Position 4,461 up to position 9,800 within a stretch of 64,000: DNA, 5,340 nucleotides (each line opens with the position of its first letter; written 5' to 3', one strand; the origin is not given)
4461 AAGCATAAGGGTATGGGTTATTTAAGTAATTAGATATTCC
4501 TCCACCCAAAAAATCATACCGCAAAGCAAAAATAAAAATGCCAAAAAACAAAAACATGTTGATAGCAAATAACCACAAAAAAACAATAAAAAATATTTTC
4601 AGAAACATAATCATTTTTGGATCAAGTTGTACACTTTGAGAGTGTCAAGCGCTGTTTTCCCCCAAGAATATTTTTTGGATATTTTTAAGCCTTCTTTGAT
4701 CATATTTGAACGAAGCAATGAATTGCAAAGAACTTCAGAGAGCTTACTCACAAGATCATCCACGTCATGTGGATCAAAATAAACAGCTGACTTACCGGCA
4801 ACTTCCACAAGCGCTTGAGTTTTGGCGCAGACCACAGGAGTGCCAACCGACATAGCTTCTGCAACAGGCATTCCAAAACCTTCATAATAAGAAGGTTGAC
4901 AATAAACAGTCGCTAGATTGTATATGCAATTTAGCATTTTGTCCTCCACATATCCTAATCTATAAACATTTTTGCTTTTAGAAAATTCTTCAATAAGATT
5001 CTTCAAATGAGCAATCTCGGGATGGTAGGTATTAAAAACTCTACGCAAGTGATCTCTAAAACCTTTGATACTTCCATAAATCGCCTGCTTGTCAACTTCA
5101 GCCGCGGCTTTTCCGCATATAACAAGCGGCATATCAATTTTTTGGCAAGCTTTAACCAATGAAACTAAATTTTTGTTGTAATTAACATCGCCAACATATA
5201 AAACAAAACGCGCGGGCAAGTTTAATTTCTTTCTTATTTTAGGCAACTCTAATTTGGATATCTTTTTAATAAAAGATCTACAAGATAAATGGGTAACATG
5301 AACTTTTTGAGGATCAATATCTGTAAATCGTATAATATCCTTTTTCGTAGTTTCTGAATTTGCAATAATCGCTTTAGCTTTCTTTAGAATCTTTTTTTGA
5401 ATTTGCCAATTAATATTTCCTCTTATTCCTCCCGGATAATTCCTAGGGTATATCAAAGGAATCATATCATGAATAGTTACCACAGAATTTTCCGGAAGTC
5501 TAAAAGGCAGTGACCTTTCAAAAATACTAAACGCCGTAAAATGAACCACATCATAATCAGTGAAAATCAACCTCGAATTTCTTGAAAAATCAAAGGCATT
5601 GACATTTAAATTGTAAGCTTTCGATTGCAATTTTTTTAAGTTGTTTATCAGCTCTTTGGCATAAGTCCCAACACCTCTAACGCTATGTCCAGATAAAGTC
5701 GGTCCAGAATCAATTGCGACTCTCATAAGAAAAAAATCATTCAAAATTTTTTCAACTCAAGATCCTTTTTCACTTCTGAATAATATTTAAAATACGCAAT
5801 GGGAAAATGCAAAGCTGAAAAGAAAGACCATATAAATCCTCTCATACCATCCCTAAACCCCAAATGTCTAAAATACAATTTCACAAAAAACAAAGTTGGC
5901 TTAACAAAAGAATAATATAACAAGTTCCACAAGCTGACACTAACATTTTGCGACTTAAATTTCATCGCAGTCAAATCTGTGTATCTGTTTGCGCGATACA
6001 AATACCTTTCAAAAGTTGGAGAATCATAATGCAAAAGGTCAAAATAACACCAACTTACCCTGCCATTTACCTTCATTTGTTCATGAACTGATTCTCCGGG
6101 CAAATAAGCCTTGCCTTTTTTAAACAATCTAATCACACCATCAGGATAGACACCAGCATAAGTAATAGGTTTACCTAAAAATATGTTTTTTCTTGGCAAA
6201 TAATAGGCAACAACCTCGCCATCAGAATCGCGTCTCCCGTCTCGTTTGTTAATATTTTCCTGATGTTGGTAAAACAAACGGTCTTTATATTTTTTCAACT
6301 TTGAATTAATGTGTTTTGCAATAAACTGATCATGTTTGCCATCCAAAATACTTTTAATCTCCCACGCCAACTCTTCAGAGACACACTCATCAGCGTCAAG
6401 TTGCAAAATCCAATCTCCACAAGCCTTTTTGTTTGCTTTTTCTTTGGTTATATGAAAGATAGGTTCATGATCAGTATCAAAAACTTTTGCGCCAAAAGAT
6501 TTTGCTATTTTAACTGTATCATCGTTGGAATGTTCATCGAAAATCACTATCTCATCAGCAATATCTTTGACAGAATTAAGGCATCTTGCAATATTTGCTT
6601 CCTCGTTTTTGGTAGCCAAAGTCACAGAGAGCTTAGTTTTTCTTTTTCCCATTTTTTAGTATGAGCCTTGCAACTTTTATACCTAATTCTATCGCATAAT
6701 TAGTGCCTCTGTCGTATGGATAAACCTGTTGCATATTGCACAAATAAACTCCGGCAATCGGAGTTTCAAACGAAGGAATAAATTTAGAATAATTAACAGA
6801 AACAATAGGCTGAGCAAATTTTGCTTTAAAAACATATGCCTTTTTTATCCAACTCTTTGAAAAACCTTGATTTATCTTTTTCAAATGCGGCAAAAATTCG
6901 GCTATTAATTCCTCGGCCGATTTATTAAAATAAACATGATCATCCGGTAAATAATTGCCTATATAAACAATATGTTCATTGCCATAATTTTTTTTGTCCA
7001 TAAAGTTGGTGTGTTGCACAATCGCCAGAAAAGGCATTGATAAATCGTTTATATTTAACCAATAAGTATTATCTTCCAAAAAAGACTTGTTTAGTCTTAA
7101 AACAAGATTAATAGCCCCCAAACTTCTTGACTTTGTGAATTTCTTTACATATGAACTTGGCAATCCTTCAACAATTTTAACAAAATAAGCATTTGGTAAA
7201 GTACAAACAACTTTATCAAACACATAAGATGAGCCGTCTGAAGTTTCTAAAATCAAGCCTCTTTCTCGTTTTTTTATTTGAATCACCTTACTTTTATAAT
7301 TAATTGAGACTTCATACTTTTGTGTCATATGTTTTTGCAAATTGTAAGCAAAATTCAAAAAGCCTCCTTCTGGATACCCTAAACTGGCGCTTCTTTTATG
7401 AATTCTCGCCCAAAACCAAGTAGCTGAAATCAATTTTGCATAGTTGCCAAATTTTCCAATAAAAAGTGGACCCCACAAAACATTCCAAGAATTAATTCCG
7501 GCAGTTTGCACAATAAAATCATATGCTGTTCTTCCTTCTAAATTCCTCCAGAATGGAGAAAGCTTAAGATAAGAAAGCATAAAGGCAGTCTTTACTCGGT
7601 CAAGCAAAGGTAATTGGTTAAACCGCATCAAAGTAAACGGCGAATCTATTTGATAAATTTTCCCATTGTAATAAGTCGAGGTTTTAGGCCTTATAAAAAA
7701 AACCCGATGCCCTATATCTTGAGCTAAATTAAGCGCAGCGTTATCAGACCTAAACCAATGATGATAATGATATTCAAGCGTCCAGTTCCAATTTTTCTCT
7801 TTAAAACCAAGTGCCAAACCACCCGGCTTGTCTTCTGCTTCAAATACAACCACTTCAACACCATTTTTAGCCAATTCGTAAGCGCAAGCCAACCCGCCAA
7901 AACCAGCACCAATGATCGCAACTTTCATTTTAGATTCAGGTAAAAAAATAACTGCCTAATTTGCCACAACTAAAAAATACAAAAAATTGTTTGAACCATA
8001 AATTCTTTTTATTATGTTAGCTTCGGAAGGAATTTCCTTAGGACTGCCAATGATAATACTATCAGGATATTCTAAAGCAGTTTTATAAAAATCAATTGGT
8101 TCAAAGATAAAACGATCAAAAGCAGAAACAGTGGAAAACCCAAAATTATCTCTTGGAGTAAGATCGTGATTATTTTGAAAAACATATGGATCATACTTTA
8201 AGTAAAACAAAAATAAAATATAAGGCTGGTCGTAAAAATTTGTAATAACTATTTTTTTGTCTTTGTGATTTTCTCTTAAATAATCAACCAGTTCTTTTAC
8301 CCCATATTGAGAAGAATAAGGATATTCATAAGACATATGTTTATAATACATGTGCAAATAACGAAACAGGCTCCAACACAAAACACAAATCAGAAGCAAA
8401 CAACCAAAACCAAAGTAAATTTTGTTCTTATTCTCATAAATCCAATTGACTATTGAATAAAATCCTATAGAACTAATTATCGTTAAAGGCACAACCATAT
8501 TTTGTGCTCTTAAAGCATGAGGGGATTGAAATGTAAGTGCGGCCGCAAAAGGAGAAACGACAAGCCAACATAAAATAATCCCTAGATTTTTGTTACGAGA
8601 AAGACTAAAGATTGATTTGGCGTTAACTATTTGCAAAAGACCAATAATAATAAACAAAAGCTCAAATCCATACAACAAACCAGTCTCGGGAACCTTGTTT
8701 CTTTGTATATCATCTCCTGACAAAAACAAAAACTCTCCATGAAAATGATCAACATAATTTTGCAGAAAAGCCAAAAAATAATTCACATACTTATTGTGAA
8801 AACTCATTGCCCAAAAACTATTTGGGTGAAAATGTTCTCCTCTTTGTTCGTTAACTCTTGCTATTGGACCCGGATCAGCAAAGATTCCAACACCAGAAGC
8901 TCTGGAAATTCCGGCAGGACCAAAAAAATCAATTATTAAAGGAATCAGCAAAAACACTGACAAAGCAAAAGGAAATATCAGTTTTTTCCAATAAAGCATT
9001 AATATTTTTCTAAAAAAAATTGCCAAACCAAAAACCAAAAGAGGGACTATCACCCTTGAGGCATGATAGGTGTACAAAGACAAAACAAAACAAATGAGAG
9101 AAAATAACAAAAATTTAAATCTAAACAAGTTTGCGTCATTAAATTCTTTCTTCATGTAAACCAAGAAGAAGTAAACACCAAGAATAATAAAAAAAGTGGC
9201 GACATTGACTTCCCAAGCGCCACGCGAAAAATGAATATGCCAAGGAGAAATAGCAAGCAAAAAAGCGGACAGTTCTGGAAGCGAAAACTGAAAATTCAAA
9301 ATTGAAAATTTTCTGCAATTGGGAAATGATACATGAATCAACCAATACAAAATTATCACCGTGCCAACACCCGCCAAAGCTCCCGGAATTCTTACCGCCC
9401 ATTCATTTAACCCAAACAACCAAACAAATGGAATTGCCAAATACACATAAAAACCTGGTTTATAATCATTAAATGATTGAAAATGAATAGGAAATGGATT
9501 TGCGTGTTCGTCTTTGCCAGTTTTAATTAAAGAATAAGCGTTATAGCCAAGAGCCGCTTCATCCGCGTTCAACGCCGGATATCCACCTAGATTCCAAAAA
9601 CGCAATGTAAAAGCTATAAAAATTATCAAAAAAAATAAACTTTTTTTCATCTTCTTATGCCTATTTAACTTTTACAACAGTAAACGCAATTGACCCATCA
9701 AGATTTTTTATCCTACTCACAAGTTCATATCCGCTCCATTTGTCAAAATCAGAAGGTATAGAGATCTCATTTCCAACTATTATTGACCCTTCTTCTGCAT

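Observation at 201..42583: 42-kb single-strand glycosylation block with about 16 GT-C membrane glycosyltransferases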

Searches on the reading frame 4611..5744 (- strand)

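Call 3: search_protein_families(library=pfam, proteins=[window:4611-5744:-], max_evalue=0.01)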
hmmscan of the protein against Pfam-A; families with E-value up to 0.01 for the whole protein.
window:4611-5744:- (377 aa): 6 families
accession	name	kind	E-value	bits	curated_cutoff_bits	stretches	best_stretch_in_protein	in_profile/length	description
PF00534.26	Glycos_transf_1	-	6.8e-28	97.8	26.4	1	170-352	5-169/172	Glycosyl transferases group 1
PF13692.12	Glyco_trans_1_4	-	1.6e-19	71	27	1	180-340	3-141/142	Glycosyl transferases group 1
PF13439.12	Glyco_transf_4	-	2.2e-12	47.8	28.5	1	53-152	60-163/170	Glycosyltransferase Family 4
PF13524.12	Glyco_trans_1_2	-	3.6e-05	24.2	25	1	257-364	27-138/144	Glycosyl transferase-like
PF13579.12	Glyco_trans_4_4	-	0.00012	22.9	29.7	1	87-152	97-156/158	Glycosyl transferase 4-like domain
PF20706.3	GT4-conflict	-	0.00017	21.1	26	1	270-309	274-313/385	Family 4 Glycosyltransferase in conflict systems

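Call 52: search_protein_families(library=ncbifam, proteins=[window:4611-5744:-], max_evalue=1e-8)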
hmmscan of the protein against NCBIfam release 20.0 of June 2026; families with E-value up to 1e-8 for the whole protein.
window:4611-5744:- (377 aa): 9 families
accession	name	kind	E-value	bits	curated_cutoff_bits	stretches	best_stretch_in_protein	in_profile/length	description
TIGR02149.1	glgA_Coryne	subfamily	1.4e-22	80.4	302.4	1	86-374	108-389/391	glycogen synthase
TIGR04047.1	MSMEG_0565_glyc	hypoth_equivalog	1.8e-21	76.6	259.85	1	114-373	130-372/373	MSMEG_0565 family glycosyltransferase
TIGR03449.1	mycothiol_MshA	equivalog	7.7e-17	61.3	462.5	1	117-373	159-401/406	D-inositol-3-phosphate glycosyltransferase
NF038295.1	EPS_HpsP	equivalog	1.8e-15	56.8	550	1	247-375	257-387/388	hormogonium polysaccharide biosynthesis glycosyltransferase HpsP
NF047684.1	TeichurnBiosyTuaC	equivalog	9.3e-15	54.4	550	1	235-375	250-389/391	teichuronic acid biosynthesis protein TuaC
NF041010.1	glycosy_Agl16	equivalog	2.8e-14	52.8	575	0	245-373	221-349/352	glycosylation protein Agl16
TIGR04157.1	glyco_rSAM_CFB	subfamily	1.1e-12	47.6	400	0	114-203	161-252/406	TIGR04157 family glycosyltransferase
NF050063.1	ProtGlycPglJ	equivalog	1.3e-10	41.1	500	0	107-214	129-232/363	N-acetylgalactosamine-N,N'-diacetylbacillosaminyl-diphospho-undecaprenol 4-alpha-N-acetylgalactosaminyltransferase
NF053787.1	GlcN_PG_synth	equivalog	1.8e-09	36.9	480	0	287-374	271-358/361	N-acetylglucosaminyl phosphatidylglycerol synthase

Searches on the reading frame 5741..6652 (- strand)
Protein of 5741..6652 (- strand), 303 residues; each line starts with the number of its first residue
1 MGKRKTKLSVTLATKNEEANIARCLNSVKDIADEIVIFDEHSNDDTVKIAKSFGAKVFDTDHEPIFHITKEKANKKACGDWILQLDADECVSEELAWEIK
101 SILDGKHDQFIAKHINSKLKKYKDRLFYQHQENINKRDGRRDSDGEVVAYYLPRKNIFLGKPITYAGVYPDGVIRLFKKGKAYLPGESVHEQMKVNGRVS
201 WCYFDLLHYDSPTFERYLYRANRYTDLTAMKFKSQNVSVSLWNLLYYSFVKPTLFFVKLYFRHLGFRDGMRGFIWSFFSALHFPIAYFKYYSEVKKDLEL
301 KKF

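Call 3: search_protein_families(library=pfam, proteins=[window:5741-6652:-], max_evalue=0.01)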
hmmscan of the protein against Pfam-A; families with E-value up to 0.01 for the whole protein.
window:5741-6652:- (303 aa): 2 families
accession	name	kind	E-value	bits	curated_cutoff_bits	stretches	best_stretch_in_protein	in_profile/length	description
PF00535.33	Glycos_transf_2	-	5e-15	56.3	23.3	1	9-145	1-146/168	Glycosyl transferase family 2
PF13704.12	Glyco_tranf_2_4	-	2.6e-05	25.1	27.5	1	15-91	1-84/98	Glycosyl transferase family 2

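Call 52: search_protein_families(library=ncbifam, proteins=[window:5741-6652:-], max_evalue=1e-8)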
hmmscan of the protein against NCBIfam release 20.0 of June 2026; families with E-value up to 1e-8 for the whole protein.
window:5741-6652:- (303 aa): 2 families
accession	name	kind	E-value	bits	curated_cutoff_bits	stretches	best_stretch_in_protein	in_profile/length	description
TIGR04195.1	S_glycosyl_SunS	equivalog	4.6e-11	42.2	350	1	11-94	62-146/421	SunS family peptide S-glycosyltransferase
TIGR04283.1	glyco_like_mftF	equivalog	3.9e-10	39.7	182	1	8-110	1-104/221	TIGR04283 family arsenosugar biosynthesis glycosyltransferase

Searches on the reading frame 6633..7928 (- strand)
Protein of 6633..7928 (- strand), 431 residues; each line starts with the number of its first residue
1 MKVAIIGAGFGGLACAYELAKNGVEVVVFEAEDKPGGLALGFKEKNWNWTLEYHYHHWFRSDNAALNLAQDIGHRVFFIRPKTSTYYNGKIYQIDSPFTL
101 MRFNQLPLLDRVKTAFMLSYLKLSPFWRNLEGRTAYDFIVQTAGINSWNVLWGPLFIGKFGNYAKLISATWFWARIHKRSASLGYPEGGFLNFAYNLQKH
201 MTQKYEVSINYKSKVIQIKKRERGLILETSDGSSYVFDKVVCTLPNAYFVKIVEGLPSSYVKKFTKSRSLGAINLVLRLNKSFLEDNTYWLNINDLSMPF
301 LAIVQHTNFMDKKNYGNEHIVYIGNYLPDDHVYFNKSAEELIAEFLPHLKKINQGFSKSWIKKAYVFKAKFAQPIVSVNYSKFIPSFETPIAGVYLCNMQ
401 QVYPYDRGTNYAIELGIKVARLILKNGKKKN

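Call 3: search_protein_families(library=pfam, proteins=[window:6633-7928:-], max_evalue=0.01)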
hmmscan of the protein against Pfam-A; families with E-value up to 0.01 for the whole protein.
window:6633-7928:- (431 aa): 13 families
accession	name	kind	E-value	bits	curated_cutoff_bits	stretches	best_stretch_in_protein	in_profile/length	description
PF01593.30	Amino_oxidase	-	3.8e-31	109.3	19.8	1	11-424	2-443/443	Flavin containing amine oxidoreductase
PF13450.12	NAD_binding_8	-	8.6e-14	52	21.9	1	5-64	1-60/68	NAD(P)-binding Rossmann-like domain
PF01266.30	DAO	-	1.4e-09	38.4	27.9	1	2-37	1-36/353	FAD dependent oxidoreductase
PF07992.20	Pyr_redox_2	-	1e-08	35.4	26.1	1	1-33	1-33/291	Pyridine nucleotide-disulphide oxidoreductase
PF00890.30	FAD_binding_2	-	3.1e-06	27.1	20.4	1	3-37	2-36/414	FAD binding domain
PF01946.23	Thi4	-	9.9e-06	25.4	26.2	1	2-37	19-55/235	Thi4 family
PF00070.33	Pyr_redox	-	1.1e-05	26.2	22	1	2-36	1-35/82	Pyridine nucleotide-disulphide oxidoreductase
PF03486.20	HI0933_like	-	1.2e-05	25.3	50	1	2-36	2-36/244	HI0933-like protein Rossmann domain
PF13454.12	NAD_binding_9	-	1.5e-05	25.4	21.8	0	4-39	1-40/155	FAD-NAD(P)-binding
PF13738.12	Pyr_redox_3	-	3.1e-05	23.8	30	0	5-32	2-30/305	Pyridine nucleotide-disulphide oxidoreductase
PF12831.13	FAD_oxidored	-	0.00015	21.6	27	1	3-39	2-38/416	FAD dependent oxidoreductase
PF01494.25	FAD_binding_3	-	0.00039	20.2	22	1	2-33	3-34/349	FAD binding domain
PF01134.28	GIDA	-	0.0031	17.1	22.1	1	2-29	1-28/391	Glucose inhibited division protein A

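Call 14: search_protein_families(library=ncbifam, proteins=[window:6633-7928:-], max_evalue=0.01)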
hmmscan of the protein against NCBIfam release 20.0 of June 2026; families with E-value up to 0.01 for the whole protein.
window:6633-7928:- (431 aa): 84 families (the best 25 are shown)
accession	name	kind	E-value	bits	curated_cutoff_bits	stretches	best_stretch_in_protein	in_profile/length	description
NF005560.0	PRK07233.1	equivalog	5e-120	401.3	252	1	1-427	1-432/435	hypothetical protein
TIGR03467.1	HpnE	equivalog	2.3e-19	70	283.05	1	3-304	1-308/430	hydroxysqualene dehydroxylase HpnE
NF005547.0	PRK07208.1-3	equivalog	2.8e-18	65.9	380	1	2-380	6-395/465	hypothetical protein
NF005548.0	PRK07208.1-4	equivalog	1.1e-17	63.8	389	2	2-148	5-147/488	hypothetical protein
TIGR00562.1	proto_IX_ox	equivalog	1.5e-16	60.1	97.85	2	2-176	4-181/470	protoporphyrinogen oxidase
TIGR02734.1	crtI_fam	subfamily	6e-13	48.3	238.1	1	4-47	2-45/504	phytoene desaturase family protein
NF005545.0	PRK07208.1-1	equivalog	1.2e-11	43.7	451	1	2-177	9-180/504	hypothetical protein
NF058655.1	CrtID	equivalog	1.7e-11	43.7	640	1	3-49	1-47/478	bifunctional phytoene desaturase/3,4-desaturase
TIGR03197.1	MnmC_Cterm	equivalog_domain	3.7e-10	39.4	174.2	1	2-37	1-36/400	FAD-dependent 5-carboxymethylaminomethyl-2-thiouridine(34) oxidoreductase MnmC1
NF045637.1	carotdesatCrtDProt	equivalog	1.2e-09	37.3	580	1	3-37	1-35/485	1-hydroxycarotenoid 3,4-desaturase CrtD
TIGR01316.1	gltA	equivalog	1.4e-09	37.3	471.75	1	2-38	135-171/449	NADPH-dependent glutamate synthase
NF009410.0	PRK12771.1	subfamily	4.4e-09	35.5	516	1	2-38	140-176/566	NAD(P)-binding protein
NF008845.0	PRK11883.1-5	equivalog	1.4e-08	33.5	560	2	2-84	6-92/468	protoporphyrinogen oxidase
TIGR02733.1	desat_CrtD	equivalog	6.5e-08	31.7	549.7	1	2-48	3-49/492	C-3',4' desaturase CrtD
NF010590.0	PRK13984.1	equivalog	1.5e-07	30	946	1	2-38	290-326/611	putative oxidoreductase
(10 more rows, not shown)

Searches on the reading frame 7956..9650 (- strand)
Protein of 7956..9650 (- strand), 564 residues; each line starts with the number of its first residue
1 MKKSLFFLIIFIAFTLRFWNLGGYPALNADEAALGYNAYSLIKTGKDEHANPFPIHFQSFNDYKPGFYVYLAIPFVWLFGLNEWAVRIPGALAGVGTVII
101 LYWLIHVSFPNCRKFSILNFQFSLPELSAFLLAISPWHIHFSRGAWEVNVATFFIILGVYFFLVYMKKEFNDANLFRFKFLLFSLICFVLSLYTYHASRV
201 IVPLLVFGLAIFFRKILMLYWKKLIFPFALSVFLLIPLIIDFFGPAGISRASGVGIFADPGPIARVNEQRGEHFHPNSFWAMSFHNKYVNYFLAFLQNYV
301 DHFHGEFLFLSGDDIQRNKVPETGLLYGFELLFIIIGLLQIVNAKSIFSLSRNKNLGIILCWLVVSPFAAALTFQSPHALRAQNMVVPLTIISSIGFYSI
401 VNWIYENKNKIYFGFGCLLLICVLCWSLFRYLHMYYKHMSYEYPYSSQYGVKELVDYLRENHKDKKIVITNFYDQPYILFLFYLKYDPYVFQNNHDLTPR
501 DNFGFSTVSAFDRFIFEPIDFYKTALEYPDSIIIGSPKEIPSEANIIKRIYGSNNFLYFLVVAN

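Call 3: search_protein_families(library=pfam, proteins=[window:7956-9650:-], max_evalue=0.01)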
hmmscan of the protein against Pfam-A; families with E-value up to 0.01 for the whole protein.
window:7956-9650:- (564 aa): 1 family
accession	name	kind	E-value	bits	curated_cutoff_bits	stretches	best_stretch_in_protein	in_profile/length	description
PF02366.24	PMT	-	0.00012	22.2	22.7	1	9-238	3-230/245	Dolichyl-phosphate-mannose-protein mannosyltransferase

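Call 15: search_protein_families(library=ncbifam, proteins=[window:7956-9650:-], max_evalue=0.01)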
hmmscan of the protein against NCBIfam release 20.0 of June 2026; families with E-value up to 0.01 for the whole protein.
window:7956-9650:- (564 aa): 0 families

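Call 39: find_homologous_proteins(query=window:7956-9650:-, max_evalue=0.00001)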
Query window:7956-9650:- (564 aa): 3408 proteins with E <= 0.00001 among 8000 candidates; the best 120 are listed.
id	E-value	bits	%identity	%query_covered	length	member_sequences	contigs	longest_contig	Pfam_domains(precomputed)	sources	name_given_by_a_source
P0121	0.0e+0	1286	100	100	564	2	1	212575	-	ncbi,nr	ncbi:MAG: hypothetical protein N2558_00570 [Patescibacteria group bacterium]|nr:hypothetical protein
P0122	1.2e-256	871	68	100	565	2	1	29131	-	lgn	-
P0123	7.9e-223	759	60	100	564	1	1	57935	-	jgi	jgi:4-amino-4-deoxy-L-arabinose transferase-like glycosyltransferase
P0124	9.6e-201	687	57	100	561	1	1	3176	PF13231.13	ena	-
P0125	1.2e-200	686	57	100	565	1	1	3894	-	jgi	jgi:4-amino-4-deoxy-L-arabinose transferase-like glycosyltransferase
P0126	1.4e-199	683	56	100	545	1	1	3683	-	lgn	-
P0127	4.1e-199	681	56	100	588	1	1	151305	-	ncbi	-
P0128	8.6e-199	680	57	98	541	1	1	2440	PF13231.13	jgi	jgi:4-amino-4-deoxy-L-arabinose transferase-like glycosyltransferase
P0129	7.1e-198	677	57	100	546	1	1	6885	PF02366.25,PF13231.13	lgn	-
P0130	1.3e-197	676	57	100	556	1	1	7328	-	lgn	-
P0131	2.4e-196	672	56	100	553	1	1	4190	PF13231.13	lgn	-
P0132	2.7e-196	672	57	100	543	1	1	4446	PF02366.25,PF13231.13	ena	-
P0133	8.1e-196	670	55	97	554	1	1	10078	PF02366.25,PF13231.13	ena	-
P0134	3.8e-195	668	57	97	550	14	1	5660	PF13231.13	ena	-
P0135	3.9e-195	668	56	99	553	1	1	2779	PF02366.25,PF13231.13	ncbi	ncbi:ArnT family glycosyltransferase [Patescibacteria group bacterium]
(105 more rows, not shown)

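Call 54: predict_structure(alignment_id=A3)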
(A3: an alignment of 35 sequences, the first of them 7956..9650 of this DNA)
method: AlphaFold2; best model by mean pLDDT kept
length: 564 residues; sequences in the alignment: 35
mean_pLDDT: 89.3   pTM: 0.90
mean pLDDT of the five models: 89.3, 86.8, 86.4, 86.3, 85.5
residues with pLDDT >= 90: 348; 70-90: 188; 50-70: 28; < 50: 0
segments of 3 or more residues with pLDDT < 50: none
pLDDT, mean of each block of 10 residues (from residue 1): 88 95 86 93 92 70 82 96 94 97 95 87 95 91 78 97 84 73 96 91 96 92 92 90 72 75 82 91 90 93 93 78 91 96 85 89 94 82 91 97 88 89 94 90 78 94 93 89 96 89 81 95 97 96 96 89 96
secondary structure, 60 per line:
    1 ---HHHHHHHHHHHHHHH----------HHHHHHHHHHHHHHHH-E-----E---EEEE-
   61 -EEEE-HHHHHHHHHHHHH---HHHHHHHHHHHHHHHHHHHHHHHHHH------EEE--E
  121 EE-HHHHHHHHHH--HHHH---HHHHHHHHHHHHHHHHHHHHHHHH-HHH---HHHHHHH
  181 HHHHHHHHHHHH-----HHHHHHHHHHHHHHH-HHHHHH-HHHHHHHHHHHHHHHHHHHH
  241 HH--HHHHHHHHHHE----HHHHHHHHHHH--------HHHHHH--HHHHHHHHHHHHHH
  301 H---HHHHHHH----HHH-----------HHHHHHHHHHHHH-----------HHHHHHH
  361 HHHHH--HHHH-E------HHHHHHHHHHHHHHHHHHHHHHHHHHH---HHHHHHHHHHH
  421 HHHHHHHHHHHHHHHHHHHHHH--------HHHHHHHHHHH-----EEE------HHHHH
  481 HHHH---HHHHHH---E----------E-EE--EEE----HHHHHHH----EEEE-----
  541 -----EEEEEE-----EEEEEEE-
elements in order: H4-18 H29-44 E56-59 E62-65 H67-79 H83-108 E115-117 E120-122 H124-133 H136-139 H143-166 H174-192 H198-212 H214-219 H221-242 H245-254 H260-270 H279-284 H287-301 H305-311 H330-342 H354-365 H368-371 H380-406 H410-442 H451-461 E467-469 H476-484 H488-493 E514-516 H521-527 E532-535 E546-551 E557-563
